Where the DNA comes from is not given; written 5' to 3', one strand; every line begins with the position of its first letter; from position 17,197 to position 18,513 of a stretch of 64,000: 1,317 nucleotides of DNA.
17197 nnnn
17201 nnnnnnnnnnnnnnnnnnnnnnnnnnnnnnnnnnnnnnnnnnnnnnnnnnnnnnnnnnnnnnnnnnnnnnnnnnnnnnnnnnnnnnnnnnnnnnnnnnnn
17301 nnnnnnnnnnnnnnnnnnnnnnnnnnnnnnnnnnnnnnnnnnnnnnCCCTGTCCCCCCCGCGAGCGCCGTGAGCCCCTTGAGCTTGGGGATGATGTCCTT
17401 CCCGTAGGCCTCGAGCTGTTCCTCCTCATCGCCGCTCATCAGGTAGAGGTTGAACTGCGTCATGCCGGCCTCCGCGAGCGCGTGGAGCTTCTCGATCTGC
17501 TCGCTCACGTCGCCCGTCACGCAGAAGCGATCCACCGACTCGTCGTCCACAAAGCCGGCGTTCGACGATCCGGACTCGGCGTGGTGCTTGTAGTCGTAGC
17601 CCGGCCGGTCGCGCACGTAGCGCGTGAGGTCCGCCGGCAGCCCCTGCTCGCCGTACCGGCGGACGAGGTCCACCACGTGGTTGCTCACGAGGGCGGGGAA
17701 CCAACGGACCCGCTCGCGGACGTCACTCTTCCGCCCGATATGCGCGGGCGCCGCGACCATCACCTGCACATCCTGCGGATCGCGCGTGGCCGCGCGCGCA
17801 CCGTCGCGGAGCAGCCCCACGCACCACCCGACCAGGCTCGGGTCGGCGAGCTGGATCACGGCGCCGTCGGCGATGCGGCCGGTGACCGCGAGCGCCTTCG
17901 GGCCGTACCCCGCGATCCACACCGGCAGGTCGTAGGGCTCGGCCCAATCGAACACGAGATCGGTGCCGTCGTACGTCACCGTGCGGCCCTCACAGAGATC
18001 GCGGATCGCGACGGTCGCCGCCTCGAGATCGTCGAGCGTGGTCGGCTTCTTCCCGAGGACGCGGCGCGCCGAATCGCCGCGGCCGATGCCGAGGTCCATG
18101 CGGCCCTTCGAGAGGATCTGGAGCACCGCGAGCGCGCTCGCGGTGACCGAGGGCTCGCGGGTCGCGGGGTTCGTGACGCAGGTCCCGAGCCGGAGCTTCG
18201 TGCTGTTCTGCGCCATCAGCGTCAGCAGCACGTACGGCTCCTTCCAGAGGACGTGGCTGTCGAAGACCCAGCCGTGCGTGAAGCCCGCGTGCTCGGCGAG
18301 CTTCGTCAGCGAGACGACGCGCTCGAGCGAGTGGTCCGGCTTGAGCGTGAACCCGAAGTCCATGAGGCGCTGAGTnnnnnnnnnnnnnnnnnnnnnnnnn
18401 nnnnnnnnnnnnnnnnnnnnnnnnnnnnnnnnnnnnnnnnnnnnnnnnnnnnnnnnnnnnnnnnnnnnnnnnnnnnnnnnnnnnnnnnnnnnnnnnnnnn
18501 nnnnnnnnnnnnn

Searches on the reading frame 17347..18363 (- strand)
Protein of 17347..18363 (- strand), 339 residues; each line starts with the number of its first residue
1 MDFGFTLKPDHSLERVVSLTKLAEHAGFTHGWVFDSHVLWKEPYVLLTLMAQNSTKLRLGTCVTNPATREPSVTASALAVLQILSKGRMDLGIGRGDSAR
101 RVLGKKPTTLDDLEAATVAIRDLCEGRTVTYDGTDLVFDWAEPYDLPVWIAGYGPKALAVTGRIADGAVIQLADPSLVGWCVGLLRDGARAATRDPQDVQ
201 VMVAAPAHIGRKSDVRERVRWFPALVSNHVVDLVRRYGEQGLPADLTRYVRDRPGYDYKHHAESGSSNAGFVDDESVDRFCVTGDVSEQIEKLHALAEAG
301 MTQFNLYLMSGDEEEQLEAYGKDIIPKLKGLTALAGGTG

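Call 26: search_protein_families(library=ncbifam, proteins=[window:17347-18363:-], max_evalue=0.00001)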
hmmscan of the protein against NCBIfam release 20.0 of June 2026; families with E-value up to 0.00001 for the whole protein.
window:17347-18363:- (339 aa): 24 families
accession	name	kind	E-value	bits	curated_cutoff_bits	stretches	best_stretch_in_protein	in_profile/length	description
TIGR03842.1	F420_CPS_4043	hypoth_equivalog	1.2e-124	415.7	295.45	1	2-328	1-329/329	TIGR03842 family LLM class F420-dependent oxidoreductase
NF002619.0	PRK02271.1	equivalog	1.3e-43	149.5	276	1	1-325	1-325/329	5,10-methylenetetrahydromethanopterin reductase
TIGR03555.1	F420_mer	equivalog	6e-42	144.2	348.7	1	3-326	1-325/325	5,10-methylenetetrahydromethanopterin reductase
TIGR03857.1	F420_MSMEG_2249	hypoth_equivalog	4.4e-27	95.2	218.4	1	16-208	16-218/329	TIGR03857 family LLM class F420-dependent oxidoreductase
TIGR03557.1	F420_G6P_family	subfamily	2.1e-22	79.7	210.4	1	4-179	2-196/316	TIGR03557 family F420-dependent LLM class oxidoreductase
TIGR03619.1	F420_Rv2161c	subfamily_domain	8.4e-22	78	166.9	1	36-220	36-233/247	TIGR03619 family F420-dependent LLM class oxidoreductase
TIGR03621.1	F420_MSMEG_2516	subfamily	9e-20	71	213.15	1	3-167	3-172/295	TIGR03621 family F420-dependent LLM class oxidoreductase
TIGR04465.1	ArgArg_F420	equivalog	2.4e-19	69.6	470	1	13-207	59-270/364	F420-dependent hydroxymycolic acid dehydrogenase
TIGR03564.1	F420_MSMEG_4879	subfamily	1.8e-18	67.1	234.25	1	17-205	2-198/265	TIGR03564 family F420-dependent LLM class oxidoreductase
TIGR03560.1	F420_Rv1855c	subfamily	9.6e-18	64.8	231.4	1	3-201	2-224/227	TIGR03560 family F420-dependent LLM class oxidoreductase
TIGR04024.1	F420_NP1902A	hypoth_equivalog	2.6e-17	62.6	345.4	1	10-297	11-300/330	TIGR04024 family LLM class F420-dependent oxidoreductase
TIGR03559.1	F420_Rv3520c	subfamily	2.1e-15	56.6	335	1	11-95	10-92/325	LLM class F420-dependent oxidoreductase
TIGR03841.1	F420_Rv3093c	subfamily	2.8e-14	53.2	213.65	1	9-306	5-294/298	LLM class F420-dependent oxidoreductase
TIGR03554.1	F420_G6P_DH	equivalog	6.2e-12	45.2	420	1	16-204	18-228/331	glucose-6-phosphate dehydrogenase (coenzyme-F420)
TIGR03617.1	F420_MSMEG_2256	subfamily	1.1e-11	44.2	278.15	1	22-94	3-72/318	TIGR03617 family F420-dependent LLM class oxidoreductase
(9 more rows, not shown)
